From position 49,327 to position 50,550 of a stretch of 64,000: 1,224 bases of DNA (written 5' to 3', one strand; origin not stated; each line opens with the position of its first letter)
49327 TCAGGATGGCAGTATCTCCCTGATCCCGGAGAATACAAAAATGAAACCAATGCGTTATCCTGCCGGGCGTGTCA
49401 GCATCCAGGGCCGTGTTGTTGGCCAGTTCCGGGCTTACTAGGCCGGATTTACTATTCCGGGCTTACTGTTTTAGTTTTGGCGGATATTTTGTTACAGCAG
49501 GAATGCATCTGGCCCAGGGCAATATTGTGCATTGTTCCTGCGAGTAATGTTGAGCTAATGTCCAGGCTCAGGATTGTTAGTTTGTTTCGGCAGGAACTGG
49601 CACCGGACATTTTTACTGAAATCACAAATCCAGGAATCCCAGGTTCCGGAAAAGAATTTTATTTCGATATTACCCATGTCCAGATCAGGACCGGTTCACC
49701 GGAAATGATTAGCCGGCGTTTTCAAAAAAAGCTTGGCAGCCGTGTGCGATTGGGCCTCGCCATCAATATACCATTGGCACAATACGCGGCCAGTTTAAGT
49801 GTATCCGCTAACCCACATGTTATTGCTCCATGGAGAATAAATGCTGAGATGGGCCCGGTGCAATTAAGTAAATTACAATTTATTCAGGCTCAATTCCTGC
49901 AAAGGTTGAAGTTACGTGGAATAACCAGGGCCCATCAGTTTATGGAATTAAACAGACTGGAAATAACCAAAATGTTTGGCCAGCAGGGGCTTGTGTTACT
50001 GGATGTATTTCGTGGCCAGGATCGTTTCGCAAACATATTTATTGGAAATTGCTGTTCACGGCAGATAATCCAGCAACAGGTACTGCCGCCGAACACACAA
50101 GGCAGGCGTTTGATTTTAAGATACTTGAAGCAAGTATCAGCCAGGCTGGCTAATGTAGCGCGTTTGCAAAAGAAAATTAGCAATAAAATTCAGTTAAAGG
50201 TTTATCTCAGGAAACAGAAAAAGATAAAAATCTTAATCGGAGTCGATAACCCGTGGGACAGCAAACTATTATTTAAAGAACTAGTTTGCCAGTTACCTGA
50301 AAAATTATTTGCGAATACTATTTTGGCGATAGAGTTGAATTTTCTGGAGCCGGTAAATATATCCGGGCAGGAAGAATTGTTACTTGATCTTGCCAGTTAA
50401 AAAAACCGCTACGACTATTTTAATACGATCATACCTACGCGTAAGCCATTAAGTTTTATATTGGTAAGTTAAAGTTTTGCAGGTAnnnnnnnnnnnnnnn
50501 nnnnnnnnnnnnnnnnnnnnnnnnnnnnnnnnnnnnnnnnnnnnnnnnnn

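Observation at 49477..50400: Second gene of the lexA operon is a shortened Y-family polymerase homologue that seems to have lost its catalytic carboxylates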

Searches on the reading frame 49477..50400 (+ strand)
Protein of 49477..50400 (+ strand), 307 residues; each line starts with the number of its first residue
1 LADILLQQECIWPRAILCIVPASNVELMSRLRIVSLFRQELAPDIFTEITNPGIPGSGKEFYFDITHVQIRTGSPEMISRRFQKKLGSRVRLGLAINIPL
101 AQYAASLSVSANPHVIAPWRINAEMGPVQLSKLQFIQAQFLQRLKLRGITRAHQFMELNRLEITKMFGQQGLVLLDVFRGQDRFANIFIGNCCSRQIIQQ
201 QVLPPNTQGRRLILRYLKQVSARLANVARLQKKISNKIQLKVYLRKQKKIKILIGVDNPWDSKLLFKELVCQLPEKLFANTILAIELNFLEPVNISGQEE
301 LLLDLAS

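Call 3: search_protein_families(library=pfam, proteins=[window:49477-50400:+], max_evalue=10)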
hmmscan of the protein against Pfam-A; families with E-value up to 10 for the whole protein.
window:49477-50400:+ (307 aa): 1 family
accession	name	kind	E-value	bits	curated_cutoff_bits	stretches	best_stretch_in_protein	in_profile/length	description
PF08820.15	DUF1803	-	0.14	12.6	32.2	1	217-266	29-78/91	Domain of unknown function (DUF1803)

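Call 4: search_protein_families(library=ncbifam, proteins=[window:49477-50400:+], max_evalue=10)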
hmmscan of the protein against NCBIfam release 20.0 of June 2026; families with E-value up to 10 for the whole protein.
window:49477-50400:+ (307 aa): 8 families
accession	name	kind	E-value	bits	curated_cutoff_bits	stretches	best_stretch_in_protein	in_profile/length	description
NF010731.0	PRK14133.1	equivalog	4.6e-11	42.5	362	1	44-242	88-285/352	DNA polymerase IV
NF002677.0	PRK02406.1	equivalog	1.9e-08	33.8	256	1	44-239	92-295/357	DNA polymerase IV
NF002848.0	PRK03103.1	subfamily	1.2e-06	27.2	381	1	46-242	93-296/410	DNA polymerase IV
NF002492.0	PRK01810.1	equivalog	1.8e-06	26.9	399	1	55-251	108-307/412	DNA polymerase IV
NF002751.0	PRK02794.1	equivalog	3.3e-05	22.9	371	1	78-242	161-323/425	DNA polymerase IV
NF003015.0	PRK03858.1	subfamily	0.00028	20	367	1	56-249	100-296/399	DNA polymerase IV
NF002883.0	PRK03352.1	equivalog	0.0021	17.3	330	1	63-251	108-304/347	DNA polymerase IV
NF002882.0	PRK03348.1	equivalog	0.17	10.6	389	1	87-237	139-292/461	DNA polymerase IV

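Call 5: find_homologous_proteins(query=window:49477-50397:+, max_evalue=0.001)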
Query window:49477-50397:+ (307 aa): 6 proteins with E <= 0.001 among 2768 candidates.
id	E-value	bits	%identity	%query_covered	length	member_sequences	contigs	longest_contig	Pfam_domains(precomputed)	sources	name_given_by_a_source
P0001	2.5e-184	629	100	95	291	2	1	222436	-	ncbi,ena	-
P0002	4.1e-142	491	82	91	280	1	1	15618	-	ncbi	ncbi:MAG: hypothetical protein ACC635_01730 [Acidiferrobacterales bacterium]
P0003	2.1e-131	455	72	100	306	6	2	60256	-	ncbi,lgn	-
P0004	1.6e-125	436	71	95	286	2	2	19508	-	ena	-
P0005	3.9e-110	386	69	91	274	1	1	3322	-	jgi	-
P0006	2.8e-73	265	46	98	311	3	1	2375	-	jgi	-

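Call 6: search_solved_structures(query=window:49477-50397:+, max_evalue=10, show_alignments=3)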
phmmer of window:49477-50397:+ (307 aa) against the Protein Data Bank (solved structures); distinct sequences matched with E-value up to 10: 12.
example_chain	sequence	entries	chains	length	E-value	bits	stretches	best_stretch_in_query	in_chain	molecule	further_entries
7yll_A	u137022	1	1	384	8.2e-08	35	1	47-225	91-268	DNA polymerase IV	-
4f4y_A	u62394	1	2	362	2e-05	27.2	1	78-270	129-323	DNA polymerase IV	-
4nlg_A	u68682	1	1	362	8.2e-05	25.2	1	78-270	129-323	DNA polymerase IV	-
1k1q_A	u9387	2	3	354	0.00034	23.1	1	78-270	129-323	DBH protein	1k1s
3bq0_A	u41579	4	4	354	0.00035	23.1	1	78-270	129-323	DNA polymerase IV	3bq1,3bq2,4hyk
4r8u_B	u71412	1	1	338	0.019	17.4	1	44-182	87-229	DNA polymerase IV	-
4r8u_A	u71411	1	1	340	0.02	17.4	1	44-182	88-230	DNA polymerase IV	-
6juq_A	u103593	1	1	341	0.02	17.4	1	44-182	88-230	DNA polymerase IV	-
6jup_F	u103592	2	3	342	0.02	17.4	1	44-182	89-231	DNA polymerase IV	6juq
4ir1_F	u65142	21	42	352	0.021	17.3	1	44-182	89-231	DNA polymerase IV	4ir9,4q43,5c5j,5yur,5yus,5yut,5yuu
4irc_F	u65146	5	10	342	0.036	16.5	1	44-182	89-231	DNA polymerase IV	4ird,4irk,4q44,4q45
2jn9_A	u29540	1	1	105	2.3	10.6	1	15-73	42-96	YkvR protein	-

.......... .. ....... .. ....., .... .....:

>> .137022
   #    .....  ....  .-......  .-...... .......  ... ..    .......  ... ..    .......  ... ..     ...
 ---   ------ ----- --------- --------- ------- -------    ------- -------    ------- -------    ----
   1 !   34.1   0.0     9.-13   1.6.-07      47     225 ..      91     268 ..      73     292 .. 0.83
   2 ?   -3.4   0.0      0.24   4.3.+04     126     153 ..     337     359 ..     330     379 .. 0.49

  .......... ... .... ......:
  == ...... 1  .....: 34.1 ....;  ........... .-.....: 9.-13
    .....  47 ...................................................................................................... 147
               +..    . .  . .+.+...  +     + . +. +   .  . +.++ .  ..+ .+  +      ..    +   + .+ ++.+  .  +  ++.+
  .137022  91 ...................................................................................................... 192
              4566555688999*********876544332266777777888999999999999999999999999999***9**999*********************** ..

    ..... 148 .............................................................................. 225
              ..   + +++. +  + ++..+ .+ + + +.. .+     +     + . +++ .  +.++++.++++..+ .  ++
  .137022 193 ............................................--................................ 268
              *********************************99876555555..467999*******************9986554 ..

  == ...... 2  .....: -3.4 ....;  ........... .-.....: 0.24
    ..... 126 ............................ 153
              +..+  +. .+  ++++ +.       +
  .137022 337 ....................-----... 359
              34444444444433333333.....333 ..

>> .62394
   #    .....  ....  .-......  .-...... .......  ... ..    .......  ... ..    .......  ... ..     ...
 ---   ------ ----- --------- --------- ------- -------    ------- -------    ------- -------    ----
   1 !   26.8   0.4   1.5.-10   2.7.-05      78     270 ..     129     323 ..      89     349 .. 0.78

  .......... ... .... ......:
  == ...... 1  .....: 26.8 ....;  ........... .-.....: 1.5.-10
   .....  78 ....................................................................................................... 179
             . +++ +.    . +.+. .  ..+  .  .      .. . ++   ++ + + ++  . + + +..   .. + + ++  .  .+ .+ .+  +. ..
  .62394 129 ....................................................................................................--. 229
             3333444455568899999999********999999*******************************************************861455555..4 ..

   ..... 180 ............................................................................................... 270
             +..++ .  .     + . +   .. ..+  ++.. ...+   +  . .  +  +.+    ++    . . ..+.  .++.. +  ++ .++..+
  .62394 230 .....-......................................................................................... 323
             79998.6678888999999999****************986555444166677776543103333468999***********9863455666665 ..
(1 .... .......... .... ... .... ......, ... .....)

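Call 8: find_encoding_contigs(protein=P0003, flank=10000, max_places=4)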
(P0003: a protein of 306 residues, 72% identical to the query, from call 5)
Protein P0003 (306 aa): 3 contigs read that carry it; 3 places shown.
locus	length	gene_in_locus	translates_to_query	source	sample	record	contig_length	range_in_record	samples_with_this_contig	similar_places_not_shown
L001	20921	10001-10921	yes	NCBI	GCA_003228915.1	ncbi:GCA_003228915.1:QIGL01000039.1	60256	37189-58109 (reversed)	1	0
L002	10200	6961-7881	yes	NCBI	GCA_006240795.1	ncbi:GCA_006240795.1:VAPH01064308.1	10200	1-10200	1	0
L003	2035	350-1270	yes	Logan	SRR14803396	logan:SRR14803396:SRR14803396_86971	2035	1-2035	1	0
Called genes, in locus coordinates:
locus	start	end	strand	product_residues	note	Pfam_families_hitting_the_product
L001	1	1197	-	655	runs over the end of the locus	PF05170:AsmA, PF05359:DUF748, PF05170:AsmA, PF13116:YhdP (weak)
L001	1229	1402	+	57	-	-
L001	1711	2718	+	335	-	PF00990:GGDEF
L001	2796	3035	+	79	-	PF02597:ThiS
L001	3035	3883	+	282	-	PF05690:ThiG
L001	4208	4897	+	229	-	PF02390:Methyltransf_4, PF13649:Methyltransf_25 (weak), PF13847:Methyltransf_31 (weak)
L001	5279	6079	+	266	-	PF04305:DUF455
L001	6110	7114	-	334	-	PF12706:Lactamase_B_2 (weak)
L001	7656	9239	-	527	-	-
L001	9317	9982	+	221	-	PF01726:LexA_DNA_bind, PF09339:HTH_IclR (weak), PF00717:Peptidase_S24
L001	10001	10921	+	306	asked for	-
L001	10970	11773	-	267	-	PF02673:BacA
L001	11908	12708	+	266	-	PF11306:DUF3108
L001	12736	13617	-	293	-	PF03279:Lip_A_acyltrans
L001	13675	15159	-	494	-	PF02310:B12-binding, PF04055:Radical_SAM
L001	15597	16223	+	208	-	PF11249:DUF3047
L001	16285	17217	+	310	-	-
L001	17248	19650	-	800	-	PF00069:Pkinase, PF07714:PK_Tyr_Ser-Thr, PF24814:WD40_Prp19, PF24817:WD40_WDHD1_1st, PF25172:Beta-prop_WDR3_2nd, PF24782:WD40_MABP1-WDR62_2nd, PF24807:WD40_CDC20-Fz, PF25171:Beta-prop_WDR36-Utp21_1st, +38 more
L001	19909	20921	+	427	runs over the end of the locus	PF00069:Pkinase, PF07714:PK_Tyr_Ser-Thr, PF00027:cNMP_binding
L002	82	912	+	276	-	PF05690:ThiG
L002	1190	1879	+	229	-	PF02390:Methyltransf_4, PF13649:Methyltransf_25 (weak), PF13847:Methyltransf_31 (weak)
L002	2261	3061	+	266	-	PF04305:DUF455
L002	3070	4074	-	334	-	PF12706:Lactamase_B_2 (weak)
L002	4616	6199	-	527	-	-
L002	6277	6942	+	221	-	PF01726:LexA_DNA_bind, PF09339:HTH_IclR (weak), PF00717:Peptidase_S24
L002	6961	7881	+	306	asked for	-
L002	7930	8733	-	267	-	PF02673:BacA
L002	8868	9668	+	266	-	PF11306:DUF3108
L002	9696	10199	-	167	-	?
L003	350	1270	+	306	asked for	-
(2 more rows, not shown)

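Call 9: find_encoding_contigs(protein=P0002, flank=10000, max_places=3)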
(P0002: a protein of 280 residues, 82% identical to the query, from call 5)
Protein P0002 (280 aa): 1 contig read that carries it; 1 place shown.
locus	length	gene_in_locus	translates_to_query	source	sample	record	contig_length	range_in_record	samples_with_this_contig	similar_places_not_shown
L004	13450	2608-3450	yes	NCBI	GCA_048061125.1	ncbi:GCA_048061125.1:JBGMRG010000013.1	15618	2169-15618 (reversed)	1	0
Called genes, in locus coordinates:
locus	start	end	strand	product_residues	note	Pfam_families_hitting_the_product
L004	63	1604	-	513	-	-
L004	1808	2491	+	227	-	PF01726:LexA_DNA_bind, PF09339:HTH_IclR (weak), PF00717:Peptidase_S24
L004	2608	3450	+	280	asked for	-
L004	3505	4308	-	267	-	PF02673:BacA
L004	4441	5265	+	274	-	PF11306:DUF3108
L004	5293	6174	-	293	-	PF03279:Lip_A_acyltrans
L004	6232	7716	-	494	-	PF02310:B12-binding, PF04055:Radical_SAM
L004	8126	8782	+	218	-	PF11249:DUF3047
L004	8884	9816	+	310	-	-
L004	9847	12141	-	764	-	PF00069:Pkinase, PF07714:PK_Tyr_Ser-Thr, PF24814:WD40_Prp19, PF24817:WD40_WDHD1_1st, PF24807:WD40_CDC20-Fz, PF25168:Beta-prop_WDR36-Utp21_2nd, PF25171:Beta-prop_WDR36-Utp21_1st, PF25172:Beta-prop_WDR3_2nd, +39 more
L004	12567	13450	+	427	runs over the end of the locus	PF00069:Pkinase, PF07714:PK_Tyr_Ser-Thr, PF14531:Kinase-like (weak), PF00027:cNMP_binding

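Call 10: find_encoding_contigs(protein=P0006, flank=10000, max_places=4)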
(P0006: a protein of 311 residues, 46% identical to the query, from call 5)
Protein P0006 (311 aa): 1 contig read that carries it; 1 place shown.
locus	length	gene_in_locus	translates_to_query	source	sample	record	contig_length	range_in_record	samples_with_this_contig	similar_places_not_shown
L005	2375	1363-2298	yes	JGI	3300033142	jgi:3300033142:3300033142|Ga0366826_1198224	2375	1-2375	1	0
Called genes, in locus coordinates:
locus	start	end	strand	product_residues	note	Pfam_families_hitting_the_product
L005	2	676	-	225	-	?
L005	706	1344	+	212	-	PF01726:LexA_DNA_bind, PF09339:HTH_IclR (weak), PF00717:Peptidase_S24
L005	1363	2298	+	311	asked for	-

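Call 11: find_encoding_contigs(protein=P0004, flank=10000, max_places=4)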
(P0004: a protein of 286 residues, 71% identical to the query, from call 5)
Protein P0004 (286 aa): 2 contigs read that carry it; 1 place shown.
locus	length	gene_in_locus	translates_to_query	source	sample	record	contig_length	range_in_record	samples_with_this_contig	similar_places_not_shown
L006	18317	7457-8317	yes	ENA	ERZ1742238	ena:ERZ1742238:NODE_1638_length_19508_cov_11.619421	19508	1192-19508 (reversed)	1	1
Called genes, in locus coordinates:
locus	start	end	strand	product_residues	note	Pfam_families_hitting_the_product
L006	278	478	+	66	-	PF02597:ThiS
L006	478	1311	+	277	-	PF05690:ThiG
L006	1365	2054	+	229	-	PF02390:Methyltransf_4, PF13649:Methyltransf_25 (weak), PF13847:Methyltransf_31 (weak)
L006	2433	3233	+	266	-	PF04305:DUF455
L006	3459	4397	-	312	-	-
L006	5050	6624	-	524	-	-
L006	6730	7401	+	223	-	PF01726:LexA_DNA_bind, PF00717:Peptidase_S24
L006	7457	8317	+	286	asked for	-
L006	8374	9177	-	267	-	PF02673:BacA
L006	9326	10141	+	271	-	PF11306:DUF3108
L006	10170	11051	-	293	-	PF03279:Lip_A_acyltrans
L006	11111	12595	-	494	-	PF02310:B12-binding, PF04055:Radical_SAM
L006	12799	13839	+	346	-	PF00487:FA_desaturase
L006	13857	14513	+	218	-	PF11249:DUF3047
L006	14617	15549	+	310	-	-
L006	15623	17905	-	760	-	PF00069:Pkinase, PF07714:PK_Tyr_Ser-Thr, PF24814:WD40_Prp19, PF25174:Beta-prop_THOC3, PF23414:Beta-prop_EML_2, PF24105:Beta-prop_CAF1B_HIR1, PF24807:WD40_CDC20-Fz, PF24817:WD40_WDHD1_1st, +41 more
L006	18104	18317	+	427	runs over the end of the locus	PF00069:Pkinase, PF07714:PK_Tyr_Ser-Thr, PF01163:RIO1 (faint), PF14531:Kinase-like (faint), PF00027:cNMP_binding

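Call 16: find_related_loci(query=A1, collection=genome_contigs, flank=10000)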
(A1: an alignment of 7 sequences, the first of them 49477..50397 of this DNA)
Query A1 (307 aa) in genome_contigs; peptide patterns used: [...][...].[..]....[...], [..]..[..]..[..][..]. (x = any residue, [..] = any of these).
40 stretches matched a pattern; 1 encode a relative of the query (tblastn E <= 1e-3); 1 distinct loci.
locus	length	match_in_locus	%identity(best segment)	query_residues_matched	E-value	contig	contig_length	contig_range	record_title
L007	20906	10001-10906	72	5-307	6e-142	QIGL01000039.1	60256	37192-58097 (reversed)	MAG: Acidiferrobacteraceae bacterium isolate SZUA-150 Ga0063293_10000456, whole genome shotgun sequence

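Call 18: search_protein_representatives(alignment_id=A1)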
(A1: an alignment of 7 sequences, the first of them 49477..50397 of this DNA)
Query: 7 sequences, 291 profile positions. Proteins with E-value up to 0.001 (for the whole library): 153; up to 1e-10: 21; up to 1e-30: 4. The best 150 are listed.
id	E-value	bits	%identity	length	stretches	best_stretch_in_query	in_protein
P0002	8.4e-161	550.7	-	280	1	12-291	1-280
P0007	1.4e-87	310.3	-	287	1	1-289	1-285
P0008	2.5e-68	247.2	-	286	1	42-286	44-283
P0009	8.7e-68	245.4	-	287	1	39-288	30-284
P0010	1.5e-20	90.3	-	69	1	224-291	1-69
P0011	2.6e-18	83.0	-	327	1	45-240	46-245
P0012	8.8e-18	81.2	-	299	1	35-240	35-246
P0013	3.4e-17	79.3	-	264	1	40-211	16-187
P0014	1.1e-16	77.6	-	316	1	44-225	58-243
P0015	2.0e-16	76.8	-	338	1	45-285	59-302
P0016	3.8e-16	75.9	-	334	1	43-286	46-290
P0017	5.4e-14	68.8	-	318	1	43-237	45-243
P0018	7.8e-14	68.3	-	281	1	46-227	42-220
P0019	2.2e-13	66.8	-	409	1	36-272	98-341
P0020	3.5e-13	66.2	-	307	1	44-205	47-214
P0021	7.7e-13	65.0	-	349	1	45-286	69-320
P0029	8.6e-10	55.0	-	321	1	22-211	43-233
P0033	8.8e-09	51.7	-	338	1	41-211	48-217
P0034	1.6e-08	50.8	-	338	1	43-217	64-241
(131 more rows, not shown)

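Call 20: predict_structure(alignment_id=A1)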
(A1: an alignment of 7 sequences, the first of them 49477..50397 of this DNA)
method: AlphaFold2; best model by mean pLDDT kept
length: 307 residues; sequences in the alignment: 7
mean_pLDDT: 65.7   pTM: 0.40
mean pLDDT of the five models: 65.7, 63.7, 63.3, 60.9, 44.3
residues with pLDDT >= 90: 19; 70-90: 131; 50-70: 85; < 50: 72
segments of 3 or more residues with pLDDT < 50: 1-13, 52-57, 67-72, 124-140, 180-194, 297-307
pLDDT, mean of each block of 10 residues (from residue 1): 30 67 60 68 57 50 62 66 80 74 76 70 44 42 55 65 68 56 32 59 83 92 83 80 81 82 89 88 87 51 33
secondary structure, 60 per line:
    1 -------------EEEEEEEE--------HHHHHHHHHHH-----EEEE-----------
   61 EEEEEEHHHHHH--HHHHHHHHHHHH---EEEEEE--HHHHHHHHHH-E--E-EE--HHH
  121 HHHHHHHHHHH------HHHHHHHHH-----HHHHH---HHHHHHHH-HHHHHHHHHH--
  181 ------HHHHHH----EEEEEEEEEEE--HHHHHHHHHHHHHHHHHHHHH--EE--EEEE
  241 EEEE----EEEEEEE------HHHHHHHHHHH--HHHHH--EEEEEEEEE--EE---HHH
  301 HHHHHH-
elements in order: E14-21 H30-40 E46-49 E61-66 H67-72 H75-86 E90-95 H98-107 H118-131 H138-146 H152-156 H160-167 H169-178 H187-192 E197-207 H210-230 E237-244 E249-255 H262-272 H275-279 E282-290 H298-306

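Call 22: find_homologous_proteins(query=A3, max_evalue=0.00001)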
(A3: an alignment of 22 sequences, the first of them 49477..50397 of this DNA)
Query A3 (22 sequences) (307 aa, profile of the alignment): 12 proteins with E <= 0.00001 among 8000 candidates.
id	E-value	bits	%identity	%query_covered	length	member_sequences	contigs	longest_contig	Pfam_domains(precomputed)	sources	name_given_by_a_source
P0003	5.0e-91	323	72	100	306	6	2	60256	-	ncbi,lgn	-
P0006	5.1e-88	313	46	98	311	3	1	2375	-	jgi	-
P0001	1.5e-82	296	100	95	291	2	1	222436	-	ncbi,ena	-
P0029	1.3e-81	292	26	71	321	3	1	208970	-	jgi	-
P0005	2.4e-79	285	69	91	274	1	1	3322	-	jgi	-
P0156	1.1e-76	276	24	71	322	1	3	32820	-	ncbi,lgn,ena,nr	ncbi:MAG TPA: hypothetical protein ENI80_08175 [Acidiferrobacteraceae bacterium]|nr:hypothetical pro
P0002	2.9e-75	272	82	91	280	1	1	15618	-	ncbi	ncbi:MAG: hypothetical protein ACC635_01730 [Acidiferrobacterales bacterium]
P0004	6.3e-75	270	71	95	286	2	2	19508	-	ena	-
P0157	8.4e-67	244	24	64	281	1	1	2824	PF11799.14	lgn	-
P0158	2.0e-21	95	36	8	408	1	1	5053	PF11799.14,PF00817.26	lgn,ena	-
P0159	3.5e-7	48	29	11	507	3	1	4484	PF00817.26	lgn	-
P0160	6.7e-7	47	32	12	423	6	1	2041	PF11799.14,PF00817.26,PF13438.12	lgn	-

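Call 23: find_encoding_contigs(protein=P0029, flank=10000, max_places=3)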
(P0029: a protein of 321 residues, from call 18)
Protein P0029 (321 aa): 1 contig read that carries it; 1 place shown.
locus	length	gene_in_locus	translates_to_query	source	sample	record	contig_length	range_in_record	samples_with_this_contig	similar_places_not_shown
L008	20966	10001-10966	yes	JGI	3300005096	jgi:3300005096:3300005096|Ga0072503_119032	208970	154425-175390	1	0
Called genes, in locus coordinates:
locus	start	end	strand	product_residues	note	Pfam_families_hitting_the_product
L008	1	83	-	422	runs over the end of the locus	PF00149:Metallophos (faint), PF12850:Metallophos_2 (faint)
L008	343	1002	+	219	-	PF00027:cNMP_binding, PF13545:HTH_Crp_2, PF00325:Crp (weak)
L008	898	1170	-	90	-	-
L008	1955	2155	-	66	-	PF02599:CsrA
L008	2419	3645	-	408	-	PF00696:AA_kinase, PF01842:ACT, PF22468:ACT_9, PF01842:ACT (weak), PF13840:ACT_7, PF22468:ACT_9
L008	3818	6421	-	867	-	PF01411:tRNA-synt_2c, PF07973:tRNA_SAD, PF02272:DHHA1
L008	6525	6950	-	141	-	PF21982:RecX_HTH1 (weak), PF02631:RecX_HTH2, PF21981:RecX_HTH3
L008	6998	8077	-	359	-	PF00154:RecA_N, PF08423:Rad51, PF06745:ATPase (faint), PF01637:ATPase_2 (weak), PF27531:MT3502_N (weak), PF21096:RecA_C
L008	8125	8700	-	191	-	PF02834:LigT_PEase, PF13563:2_5_RNA_ligase2 (weak)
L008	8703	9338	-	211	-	PF02464:CinA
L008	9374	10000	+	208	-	PF01726:LexA_DNA_bind, PF08279:HTH_11 (weak), PF13545:HTH_Crp_2 (faint), PF09339:HTH_IclR (faint), PF00717:Peptidase_S24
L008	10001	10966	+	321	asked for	-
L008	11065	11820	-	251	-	PF08032:SpoU_sub_bind, PF00588:SpoU_methylase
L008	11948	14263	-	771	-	PF08206:OB_RNB, PF17876:CSD2, PF00773:RNB, PF00575:S1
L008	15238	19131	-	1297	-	PF00989:PAS, PF08447:PAS_3, PF08447:PAS_3, PF01590:GAF, PF13185:GAF_2, PF00512:HisKA, PF02518:HATPase_c, PF00072:Response_reg, +3 more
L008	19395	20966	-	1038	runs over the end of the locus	PF21623:HK_sensor_dom_bact, PF01590:GAF, PF13185:GAF_2, PF00989:PAS, PF08448:PAS_4, PF13426:PAS_9, PF00512:HisKA, PF02518:HATPase_c, +3 more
